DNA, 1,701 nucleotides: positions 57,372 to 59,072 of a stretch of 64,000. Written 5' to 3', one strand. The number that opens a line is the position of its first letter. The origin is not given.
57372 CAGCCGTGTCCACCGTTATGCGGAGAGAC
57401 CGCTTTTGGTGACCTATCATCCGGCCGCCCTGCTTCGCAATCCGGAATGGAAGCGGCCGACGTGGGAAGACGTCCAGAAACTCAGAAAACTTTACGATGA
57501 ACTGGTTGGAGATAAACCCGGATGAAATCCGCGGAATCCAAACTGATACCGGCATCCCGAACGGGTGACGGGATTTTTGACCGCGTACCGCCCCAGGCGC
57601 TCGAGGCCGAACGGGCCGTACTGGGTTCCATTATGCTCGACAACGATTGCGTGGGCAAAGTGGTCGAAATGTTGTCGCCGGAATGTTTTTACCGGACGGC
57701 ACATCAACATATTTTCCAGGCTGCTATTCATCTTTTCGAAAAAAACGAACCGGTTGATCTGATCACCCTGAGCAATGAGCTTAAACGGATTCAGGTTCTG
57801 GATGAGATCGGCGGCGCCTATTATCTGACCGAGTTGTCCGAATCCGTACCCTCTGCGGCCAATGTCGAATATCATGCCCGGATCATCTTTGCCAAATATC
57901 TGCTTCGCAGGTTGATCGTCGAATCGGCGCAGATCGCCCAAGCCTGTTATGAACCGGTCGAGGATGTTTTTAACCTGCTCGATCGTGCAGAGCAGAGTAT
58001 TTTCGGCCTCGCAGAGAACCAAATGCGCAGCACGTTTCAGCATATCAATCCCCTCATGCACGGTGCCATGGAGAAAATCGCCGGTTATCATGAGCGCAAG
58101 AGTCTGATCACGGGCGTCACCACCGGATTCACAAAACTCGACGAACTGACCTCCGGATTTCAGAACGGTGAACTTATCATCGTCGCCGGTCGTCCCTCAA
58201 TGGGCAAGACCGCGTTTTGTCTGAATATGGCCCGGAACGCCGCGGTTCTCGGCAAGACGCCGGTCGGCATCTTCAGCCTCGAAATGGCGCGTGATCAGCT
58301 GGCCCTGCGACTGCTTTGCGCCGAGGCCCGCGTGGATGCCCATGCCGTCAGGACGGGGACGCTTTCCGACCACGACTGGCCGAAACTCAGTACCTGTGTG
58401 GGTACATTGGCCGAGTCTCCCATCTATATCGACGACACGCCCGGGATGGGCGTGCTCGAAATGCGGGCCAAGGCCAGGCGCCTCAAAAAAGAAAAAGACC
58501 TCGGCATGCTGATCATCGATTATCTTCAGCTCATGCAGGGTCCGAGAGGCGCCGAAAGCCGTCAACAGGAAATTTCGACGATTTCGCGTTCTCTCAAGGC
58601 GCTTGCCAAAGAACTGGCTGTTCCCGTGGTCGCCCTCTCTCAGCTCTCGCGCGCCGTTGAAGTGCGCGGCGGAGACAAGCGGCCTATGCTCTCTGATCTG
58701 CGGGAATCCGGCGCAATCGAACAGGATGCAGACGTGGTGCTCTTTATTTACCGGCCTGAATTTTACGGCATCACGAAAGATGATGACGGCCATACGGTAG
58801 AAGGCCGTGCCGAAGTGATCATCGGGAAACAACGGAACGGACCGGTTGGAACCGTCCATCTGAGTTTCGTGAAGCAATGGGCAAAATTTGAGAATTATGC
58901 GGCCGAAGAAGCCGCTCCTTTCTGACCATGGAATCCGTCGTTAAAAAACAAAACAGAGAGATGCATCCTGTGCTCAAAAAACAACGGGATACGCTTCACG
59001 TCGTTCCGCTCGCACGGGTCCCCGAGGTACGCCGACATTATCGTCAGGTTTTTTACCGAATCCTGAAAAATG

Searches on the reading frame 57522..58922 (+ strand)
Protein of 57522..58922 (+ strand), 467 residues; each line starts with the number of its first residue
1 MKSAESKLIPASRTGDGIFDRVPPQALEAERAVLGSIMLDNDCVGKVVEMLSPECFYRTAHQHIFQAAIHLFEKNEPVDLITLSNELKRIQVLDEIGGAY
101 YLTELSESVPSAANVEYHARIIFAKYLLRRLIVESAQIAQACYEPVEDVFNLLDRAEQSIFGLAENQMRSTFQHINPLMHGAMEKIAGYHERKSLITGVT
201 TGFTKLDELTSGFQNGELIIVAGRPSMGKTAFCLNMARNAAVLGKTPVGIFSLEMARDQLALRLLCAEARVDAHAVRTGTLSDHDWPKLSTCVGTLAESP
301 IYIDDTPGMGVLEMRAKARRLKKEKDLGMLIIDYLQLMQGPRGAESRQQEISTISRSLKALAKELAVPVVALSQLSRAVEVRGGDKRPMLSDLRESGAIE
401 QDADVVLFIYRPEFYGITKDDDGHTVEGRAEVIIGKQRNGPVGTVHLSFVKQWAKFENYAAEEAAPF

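Call 61: find_homologous_proteins(query=window:57522-58922:+, max_evalue=1e-50)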
Query window:57522-58922:+ (467 aa): 8000 proteins with E <= 1e-50 among 8000 candidates; the best 120 are listed.
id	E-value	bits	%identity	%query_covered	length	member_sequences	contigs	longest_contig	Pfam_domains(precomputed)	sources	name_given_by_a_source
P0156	0.0e+0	1036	100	100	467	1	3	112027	PF03796.22,PF00772.27,PF13481.13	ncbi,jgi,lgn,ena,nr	ncbi:MAG TPA: replicative DNA helicase [bacterium]|nr:replicative DNA helicase [bacterium]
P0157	6.7e-235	798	77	97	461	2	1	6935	PF03796.22,PF00772.27,PF13481.13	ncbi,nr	ncbi:replicative DNA helicase [candidate division KSB1 bacterium]|nr:replicative DNA helicase [candi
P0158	2.0e-234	796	77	97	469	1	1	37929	PF03796.22,PF00772.27,PF13481.13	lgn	-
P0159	1.2e-232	790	76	99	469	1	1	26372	PF03796.22,PF00772.27,PF13481.13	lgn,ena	-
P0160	1.1e-225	768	72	99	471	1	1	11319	PF06745.20,PF03796.22,PF00772.27,PF13481.13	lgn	-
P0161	1.3e-225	767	74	96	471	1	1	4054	PF03796.22,PF00772.27,PF13481.13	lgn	-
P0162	4.6e-223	759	71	100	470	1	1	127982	PF06745.20,PF03796.22,PF00772.27,PF13481.13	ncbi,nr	ncbi:replicative DNA helicase [bacterium]|nr:replicative DNA helicase [bacterium]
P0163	1.7e-222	757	72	100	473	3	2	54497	PF06745.20,PF03796.22,PF00772.27,PF13481.13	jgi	jgi:replicative DNA helicase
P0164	5.8e-222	755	73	96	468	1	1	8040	PF03796.22,PF00772.27,PF13481.13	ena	-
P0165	3.2e-221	753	70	100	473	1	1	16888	PF03796.22,PF00772.27,PF13481.13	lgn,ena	-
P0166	1.1e-220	751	73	98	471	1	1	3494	PF03796.22,PF00772.27,PF13481.13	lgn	-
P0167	1.5e-220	751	71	100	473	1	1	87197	PF03796.22,PF00772.27,PF13481.13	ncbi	ncbi:replicative DNA helicase [bacterium]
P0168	4.5e-220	749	71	99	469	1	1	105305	PF03796.22,PF00772.27,PF13481.13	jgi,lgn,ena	-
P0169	1.4e-218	744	73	96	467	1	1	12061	PF03796.22,PF00772.27,PF13481.13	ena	-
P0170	9.3e-218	741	73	96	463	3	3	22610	PF03796.22,PF00772.27,PF13481.13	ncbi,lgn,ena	ncbi:MAG: replicative DNA helicase [bacterium]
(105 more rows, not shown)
